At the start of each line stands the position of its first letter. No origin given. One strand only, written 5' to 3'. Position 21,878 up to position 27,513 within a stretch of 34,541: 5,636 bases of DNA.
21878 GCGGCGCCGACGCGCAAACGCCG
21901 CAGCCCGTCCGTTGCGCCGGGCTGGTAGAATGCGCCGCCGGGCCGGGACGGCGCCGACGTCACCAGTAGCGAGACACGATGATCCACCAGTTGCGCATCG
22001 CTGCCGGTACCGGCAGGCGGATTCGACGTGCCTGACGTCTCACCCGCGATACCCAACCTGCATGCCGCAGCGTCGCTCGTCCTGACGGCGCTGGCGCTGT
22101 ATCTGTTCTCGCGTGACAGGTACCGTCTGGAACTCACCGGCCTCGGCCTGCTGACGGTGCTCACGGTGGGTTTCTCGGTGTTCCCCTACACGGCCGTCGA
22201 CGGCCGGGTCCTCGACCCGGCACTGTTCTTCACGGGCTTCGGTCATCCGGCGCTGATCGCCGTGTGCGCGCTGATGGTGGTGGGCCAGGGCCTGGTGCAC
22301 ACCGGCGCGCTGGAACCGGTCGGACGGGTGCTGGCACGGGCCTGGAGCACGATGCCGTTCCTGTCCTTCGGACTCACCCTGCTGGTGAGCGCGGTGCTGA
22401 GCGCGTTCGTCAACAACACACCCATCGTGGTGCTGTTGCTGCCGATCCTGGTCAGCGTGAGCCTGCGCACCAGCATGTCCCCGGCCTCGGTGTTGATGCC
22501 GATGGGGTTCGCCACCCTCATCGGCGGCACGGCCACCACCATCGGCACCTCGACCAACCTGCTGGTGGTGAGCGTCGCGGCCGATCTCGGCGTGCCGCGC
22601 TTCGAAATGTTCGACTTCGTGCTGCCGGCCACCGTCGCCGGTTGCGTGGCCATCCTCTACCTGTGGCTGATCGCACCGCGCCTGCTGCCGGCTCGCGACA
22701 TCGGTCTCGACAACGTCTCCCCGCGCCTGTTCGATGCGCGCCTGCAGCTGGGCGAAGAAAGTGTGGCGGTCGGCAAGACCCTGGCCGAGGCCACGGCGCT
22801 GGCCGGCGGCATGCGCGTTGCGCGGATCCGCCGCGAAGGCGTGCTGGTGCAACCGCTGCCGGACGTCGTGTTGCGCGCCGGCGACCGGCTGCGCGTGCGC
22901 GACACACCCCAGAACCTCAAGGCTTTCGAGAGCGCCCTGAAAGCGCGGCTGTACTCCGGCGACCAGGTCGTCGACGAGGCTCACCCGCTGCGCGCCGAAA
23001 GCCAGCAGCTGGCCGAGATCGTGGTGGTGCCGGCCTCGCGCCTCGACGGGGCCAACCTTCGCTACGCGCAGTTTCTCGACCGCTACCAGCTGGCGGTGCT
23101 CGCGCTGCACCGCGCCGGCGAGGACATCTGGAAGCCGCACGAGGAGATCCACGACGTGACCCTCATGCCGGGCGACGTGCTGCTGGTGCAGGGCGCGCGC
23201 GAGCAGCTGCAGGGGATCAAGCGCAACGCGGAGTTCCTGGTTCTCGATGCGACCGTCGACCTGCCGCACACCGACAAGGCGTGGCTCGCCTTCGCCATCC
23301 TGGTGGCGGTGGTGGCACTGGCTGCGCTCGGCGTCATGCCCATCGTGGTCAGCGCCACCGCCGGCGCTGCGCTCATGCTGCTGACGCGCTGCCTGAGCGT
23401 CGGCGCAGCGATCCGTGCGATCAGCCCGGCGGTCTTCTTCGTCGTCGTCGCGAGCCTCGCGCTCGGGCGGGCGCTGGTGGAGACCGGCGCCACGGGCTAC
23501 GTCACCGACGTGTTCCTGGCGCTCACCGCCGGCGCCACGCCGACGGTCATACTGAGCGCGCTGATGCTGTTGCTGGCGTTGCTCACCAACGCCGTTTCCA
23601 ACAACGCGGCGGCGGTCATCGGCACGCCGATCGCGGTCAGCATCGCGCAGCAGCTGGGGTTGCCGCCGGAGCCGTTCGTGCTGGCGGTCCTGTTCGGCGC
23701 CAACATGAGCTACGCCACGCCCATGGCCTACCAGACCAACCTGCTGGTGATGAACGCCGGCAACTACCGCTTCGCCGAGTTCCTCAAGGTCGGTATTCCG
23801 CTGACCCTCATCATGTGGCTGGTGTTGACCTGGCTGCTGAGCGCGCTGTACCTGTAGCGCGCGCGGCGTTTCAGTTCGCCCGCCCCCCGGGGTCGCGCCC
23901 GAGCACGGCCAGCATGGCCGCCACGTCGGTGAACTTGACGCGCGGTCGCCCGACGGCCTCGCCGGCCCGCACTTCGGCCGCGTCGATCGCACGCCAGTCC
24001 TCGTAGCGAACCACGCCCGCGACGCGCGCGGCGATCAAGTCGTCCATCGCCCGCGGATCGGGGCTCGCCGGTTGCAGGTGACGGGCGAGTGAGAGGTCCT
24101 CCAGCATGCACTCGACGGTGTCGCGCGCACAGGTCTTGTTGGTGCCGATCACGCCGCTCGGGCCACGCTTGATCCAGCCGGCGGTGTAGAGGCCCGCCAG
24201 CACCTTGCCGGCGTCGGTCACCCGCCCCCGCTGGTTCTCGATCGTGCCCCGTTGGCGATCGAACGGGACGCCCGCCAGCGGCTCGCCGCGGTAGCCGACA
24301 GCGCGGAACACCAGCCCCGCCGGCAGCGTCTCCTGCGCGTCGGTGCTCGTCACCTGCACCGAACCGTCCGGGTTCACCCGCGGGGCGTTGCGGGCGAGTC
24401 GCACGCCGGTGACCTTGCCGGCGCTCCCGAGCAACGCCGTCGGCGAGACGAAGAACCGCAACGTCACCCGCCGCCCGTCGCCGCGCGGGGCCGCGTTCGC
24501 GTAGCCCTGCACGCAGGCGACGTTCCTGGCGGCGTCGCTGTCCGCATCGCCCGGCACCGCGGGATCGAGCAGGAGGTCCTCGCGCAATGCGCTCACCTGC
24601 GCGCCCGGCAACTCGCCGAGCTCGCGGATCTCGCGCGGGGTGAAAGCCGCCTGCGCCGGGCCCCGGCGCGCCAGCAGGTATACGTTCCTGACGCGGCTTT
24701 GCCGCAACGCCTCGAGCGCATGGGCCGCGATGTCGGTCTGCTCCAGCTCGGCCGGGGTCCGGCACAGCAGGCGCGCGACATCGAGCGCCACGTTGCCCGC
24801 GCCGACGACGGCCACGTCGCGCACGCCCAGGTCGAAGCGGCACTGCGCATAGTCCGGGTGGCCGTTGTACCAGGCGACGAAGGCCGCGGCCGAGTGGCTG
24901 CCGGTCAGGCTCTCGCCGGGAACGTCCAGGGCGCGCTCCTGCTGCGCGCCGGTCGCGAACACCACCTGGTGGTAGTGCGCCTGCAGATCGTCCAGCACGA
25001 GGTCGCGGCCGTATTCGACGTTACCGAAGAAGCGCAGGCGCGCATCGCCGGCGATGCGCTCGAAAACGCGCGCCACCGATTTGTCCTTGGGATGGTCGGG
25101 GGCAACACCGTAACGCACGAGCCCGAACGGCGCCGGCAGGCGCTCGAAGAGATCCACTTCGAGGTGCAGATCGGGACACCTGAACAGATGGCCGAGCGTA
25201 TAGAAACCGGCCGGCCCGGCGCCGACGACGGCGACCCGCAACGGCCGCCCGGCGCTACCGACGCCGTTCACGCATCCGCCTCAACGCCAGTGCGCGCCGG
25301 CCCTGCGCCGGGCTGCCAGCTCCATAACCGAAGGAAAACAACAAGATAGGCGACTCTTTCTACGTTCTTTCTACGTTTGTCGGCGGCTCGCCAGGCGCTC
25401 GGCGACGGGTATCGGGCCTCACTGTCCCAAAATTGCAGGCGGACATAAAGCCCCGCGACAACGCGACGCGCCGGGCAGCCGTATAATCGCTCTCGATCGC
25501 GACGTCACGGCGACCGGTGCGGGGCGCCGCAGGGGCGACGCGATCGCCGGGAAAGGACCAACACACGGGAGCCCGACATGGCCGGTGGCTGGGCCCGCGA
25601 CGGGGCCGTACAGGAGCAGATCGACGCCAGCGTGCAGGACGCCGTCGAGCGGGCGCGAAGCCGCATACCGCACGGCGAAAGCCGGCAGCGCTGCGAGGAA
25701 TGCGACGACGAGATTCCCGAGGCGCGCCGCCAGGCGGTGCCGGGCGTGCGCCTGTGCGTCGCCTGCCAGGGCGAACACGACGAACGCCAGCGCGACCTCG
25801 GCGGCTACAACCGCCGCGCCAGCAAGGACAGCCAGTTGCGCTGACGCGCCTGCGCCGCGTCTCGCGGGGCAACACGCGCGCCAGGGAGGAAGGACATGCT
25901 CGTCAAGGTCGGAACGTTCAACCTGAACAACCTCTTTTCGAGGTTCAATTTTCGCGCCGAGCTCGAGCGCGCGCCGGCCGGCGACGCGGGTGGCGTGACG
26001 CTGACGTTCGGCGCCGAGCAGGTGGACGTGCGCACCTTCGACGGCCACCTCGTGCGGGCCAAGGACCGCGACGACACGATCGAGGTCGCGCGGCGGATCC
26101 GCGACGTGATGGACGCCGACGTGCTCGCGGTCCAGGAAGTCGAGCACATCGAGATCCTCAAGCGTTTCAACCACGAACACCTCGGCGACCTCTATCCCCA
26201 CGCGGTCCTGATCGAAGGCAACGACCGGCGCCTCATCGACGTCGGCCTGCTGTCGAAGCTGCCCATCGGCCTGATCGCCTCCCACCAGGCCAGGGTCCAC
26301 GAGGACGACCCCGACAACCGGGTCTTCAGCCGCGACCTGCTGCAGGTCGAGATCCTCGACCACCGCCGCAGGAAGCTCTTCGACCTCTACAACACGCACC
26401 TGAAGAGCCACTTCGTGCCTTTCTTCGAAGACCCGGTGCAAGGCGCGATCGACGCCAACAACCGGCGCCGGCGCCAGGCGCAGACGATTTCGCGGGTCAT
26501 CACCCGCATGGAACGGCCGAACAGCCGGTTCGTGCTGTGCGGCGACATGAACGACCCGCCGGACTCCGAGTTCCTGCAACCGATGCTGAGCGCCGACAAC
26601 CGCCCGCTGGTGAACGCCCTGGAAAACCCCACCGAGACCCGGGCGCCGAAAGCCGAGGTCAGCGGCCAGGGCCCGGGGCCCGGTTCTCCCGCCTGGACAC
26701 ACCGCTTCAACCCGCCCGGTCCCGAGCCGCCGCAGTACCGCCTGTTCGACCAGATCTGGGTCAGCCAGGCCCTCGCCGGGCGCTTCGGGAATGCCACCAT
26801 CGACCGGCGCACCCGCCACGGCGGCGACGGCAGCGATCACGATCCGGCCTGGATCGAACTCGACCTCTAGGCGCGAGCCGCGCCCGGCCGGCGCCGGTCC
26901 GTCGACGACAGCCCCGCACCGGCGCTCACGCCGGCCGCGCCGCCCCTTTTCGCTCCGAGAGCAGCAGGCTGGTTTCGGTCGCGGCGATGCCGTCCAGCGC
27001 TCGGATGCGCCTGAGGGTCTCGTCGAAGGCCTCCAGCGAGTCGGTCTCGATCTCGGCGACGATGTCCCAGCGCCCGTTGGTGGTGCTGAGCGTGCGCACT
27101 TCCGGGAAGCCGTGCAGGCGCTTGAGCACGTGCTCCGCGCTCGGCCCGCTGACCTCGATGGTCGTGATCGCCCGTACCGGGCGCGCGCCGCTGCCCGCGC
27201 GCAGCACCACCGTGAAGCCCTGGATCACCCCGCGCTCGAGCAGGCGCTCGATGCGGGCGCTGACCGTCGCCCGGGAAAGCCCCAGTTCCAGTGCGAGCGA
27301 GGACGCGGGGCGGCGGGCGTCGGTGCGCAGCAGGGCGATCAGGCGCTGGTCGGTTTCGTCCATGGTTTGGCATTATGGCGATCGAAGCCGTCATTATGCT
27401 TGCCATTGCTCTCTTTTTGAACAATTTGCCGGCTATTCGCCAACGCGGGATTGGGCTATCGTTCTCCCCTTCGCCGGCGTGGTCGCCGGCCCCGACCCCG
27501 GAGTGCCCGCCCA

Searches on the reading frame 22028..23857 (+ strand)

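Call 21: search_protein_families(library=pfam, proteins=[window:22028-23857:+], max_evalue=0.0001)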
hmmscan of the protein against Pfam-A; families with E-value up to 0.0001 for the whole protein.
window:22028-23857:+ (609 aa): 2 families
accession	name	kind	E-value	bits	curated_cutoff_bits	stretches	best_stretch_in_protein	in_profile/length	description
PF03600.22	CitMHS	-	3.9e-63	214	31.9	2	46-537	23-315/336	Citrate transporter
PF02080.26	TrkA_C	-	2.1e-18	66.4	27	1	240-304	5-70/71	TrkA-C domain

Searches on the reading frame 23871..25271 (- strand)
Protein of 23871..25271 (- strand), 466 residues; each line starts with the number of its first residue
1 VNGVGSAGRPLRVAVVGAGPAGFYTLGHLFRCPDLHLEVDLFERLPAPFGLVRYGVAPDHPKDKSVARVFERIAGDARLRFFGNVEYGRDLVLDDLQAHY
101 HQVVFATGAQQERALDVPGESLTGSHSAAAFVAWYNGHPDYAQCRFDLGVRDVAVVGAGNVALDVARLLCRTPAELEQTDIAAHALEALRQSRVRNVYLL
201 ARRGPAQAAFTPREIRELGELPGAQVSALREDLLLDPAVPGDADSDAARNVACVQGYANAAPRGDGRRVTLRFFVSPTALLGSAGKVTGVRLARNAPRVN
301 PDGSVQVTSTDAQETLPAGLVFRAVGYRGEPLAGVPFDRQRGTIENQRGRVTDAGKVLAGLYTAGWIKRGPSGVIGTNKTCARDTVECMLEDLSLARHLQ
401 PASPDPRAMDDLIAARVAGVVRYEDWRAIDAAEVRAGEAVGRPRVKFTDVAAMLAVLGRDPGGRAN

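Call 21: search_protein_families(library=pfam, proteins=[window:23871-25271:-], max_evalue=0.0001)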
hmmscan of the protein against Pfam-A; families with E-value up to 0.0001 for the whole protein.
window:23871-25271:- (466 aa): 2 families
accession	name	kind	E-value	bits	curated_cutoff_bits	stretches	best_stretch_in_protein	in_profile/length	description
PF07992.20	Pyr_redox_2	-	1.5e-12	48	26.1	1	12-174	2-166/291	Pyridine nucleotide-disulphide oxidoreductase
PF13454.12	NAD_binding_9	-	8.7e-05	23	21.8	0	14-47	1-35/155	FAD-NAD(P)-binding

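Call 59: search_protein_families(library=ncbifam, proteins=[window:23871-25271:-], max_evalue=0.00001)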
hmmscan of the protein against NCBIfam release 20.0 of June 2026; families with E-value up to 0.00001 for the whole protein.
window:23871-25271:- (466 aa): 13 families
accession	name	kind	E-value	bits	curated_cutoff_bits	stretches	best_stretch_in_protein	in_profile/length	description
TIGR01316.1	gltA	equivalog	7.1e-25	87.7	471.75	1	11-176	134-298/449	NADPH-dependent glutamate synthase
TIGR01317.1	GOGAT_sm_gam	subfamily_domain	2e-22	79.7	447.7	1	12-166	145-299/485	glutamate synthase small subunit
NF009409.0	PRK12770.1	subfamily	1.2e-21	77.2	343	1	10-219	18-222/360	putative glutamate synthase subunit beta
NF009410.0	PRK12771.1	subfamily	2.6e-20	72.5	516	1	12-357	140-414/566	NAD(P)-binding protein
TIGR01318.1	gltD_gamma_fam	subfamily_domain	4.3e-16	58.5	482.95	1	11-174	142-306/467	glutamate synthase, small subunit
NF009454.0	PRK12814.1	equivalog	1.1e-15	57.1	916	1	12-175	195-348/657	putative NADPH-dependent glutamate synthase small subunit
NF010590.0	PRK13984.1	equivalog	7.7e-15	54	946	1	12-187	290-461/611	putative oxidoreductase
NF009414.0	PRK12778.1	equivalog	2.2e-14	52.7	1103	1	12-175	433-595/752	bifunctional dihydroorotate dehydrogenase B NAD binding subunit/NADPH-dependent glutamate synthase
NF009451.0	PRK12809.1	equivalog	6.8e-13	47.7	1154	1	9-172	309-473/639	formate-dependent uric acid utilization protein YgfT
NF009415.0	PRK12779.1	equivalog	1.1e-12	46.7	1519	1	12-173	308-470/944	putative bifunctional glutamate synthase subunit beta/2-polyprenylphenol hydroxylase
NF009408.0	PRK12769.1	equivalog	1e-11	43.7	1003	1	12-174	329-492/659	formate-dependent uric acid utilization protein AegA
TIGR03315.1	Se_ygfK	equivalog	1e-11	43.1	835.3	1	12-173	539-689/1012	putative selenate reductase subunit YgfK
NF009413.0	PRK12775.1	equivalog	2.7e-09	35.4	1895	1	12-173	432-594/1006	putative trifunctional 2-polyprenylphenol hydroxylase/glutamate synthase subunit beta/ferritin domain-containing protein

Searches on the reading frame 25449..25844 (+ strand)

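Call 59: search_protein_families(library=ncbifam, proteins=[window:25449-25844:+], max_evalue=0.00001)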
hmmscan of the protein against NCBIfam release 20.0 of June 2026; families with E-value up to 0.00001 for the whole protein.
window:25449-25844:+ (131 aa): 4 families
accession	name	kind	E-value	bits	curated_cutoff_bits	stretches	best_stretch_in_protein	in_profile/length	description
NF008243.0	PRK11019.1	equivalog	2e-43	146.7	96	1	44-131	1-88/88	DksA/TraR family C4-type zinc finger protein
TIGR02419.1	C4_traR_proteo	subfamily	1.7e-14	54.1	59.7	1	55-108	7-61/64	phage/conjugal plasmid C-4 type zinc finger protein, TraR family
NF010268.0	PRK13715.1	equivalog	8.9e-11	41.7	108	1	65-115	19-69/73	conjugal transfer protein TraR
TIGR02890.1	bacill_yteA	subfamily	9.3e-06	25.8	134.4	0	50-113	59-120/159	regulatory protein, yteA family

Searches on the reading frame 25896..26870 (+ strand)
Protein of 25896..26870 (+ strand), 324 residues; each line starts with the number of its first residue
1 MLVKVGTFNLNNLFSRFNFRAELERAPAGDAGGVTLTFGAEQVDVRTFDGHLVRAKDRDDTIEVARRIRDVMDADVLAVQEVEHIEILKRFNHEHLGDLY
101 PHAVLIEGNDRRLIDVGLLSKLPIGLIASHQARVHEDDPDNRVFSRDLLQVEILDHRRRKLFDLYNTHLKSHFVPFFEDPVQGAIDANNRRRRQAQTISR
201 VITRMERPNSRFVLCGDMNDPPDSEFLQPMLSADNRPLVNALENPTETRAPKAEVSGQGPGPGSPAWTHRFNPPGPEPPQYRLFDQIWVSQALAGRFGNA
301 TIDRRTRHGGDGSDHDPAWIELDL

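Call 21: search_protein_families(library=pfam, proteins=[window:25896-26870:+], max_evalue=0.0001)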
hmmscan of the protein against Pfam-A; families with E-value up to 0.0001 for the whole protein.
window:25896-26870:+ (324 aa): 2 families
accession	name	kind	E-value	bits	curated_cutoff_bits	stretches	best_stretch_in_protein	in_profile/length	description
PF03372.29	Exo_endo_phos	-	1.1e-13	52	24.5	1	55-315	13-225/225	Endonuclease/Exonuclease/phosphatase family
PF19580.5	Exo_endo_phos_3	-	1e-07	31.7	27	1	64-235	47-211/311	Endonuclease/Exonuclease/phosphatase family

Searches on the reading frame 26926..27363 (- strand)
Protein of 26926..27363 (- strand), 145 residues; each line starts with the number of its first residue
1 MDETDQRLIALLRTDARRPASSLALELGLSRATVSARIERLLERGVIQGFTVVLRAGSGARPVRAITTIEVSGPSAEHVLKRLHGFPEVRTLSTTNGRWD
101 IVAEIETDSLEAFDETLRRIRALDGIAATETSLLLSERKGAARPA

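Call 21: search_protein_families(library=pfam, proteins=[window:26926-27363:-], max_evalue=0.0001)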
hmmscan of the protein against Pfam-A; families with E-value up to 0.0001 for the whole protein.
window:26926-27363:- (145 aa): 5 families
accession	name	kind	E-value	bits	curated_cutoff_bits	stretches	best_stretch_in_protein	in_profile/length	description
PF01037.27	AsnC_trans_reg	-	5e-15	55.6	25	1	68-137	2-73/73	Lrp/AsnC ligand binding domain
PF13404.12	HTH_AsnC-type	-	1.3e-12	47.7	27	1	1-41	1-41/42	AsnC-type helix-turn-helix domain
PF13412.12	HTH_24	-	9.6e-12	44.7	21.9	1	1-48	1-48/48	Winged helix-turn-helix DNA-binding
PF22451.2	NirdL-like_HTH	-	4.6e-05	23.4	27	0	16-47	15-46/47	Siroheme decarboxylase NirDL-like HTH domain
PF08279.18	HTH_11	-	5.7e-05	23.4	25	1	8-59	5-53/55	HTH domain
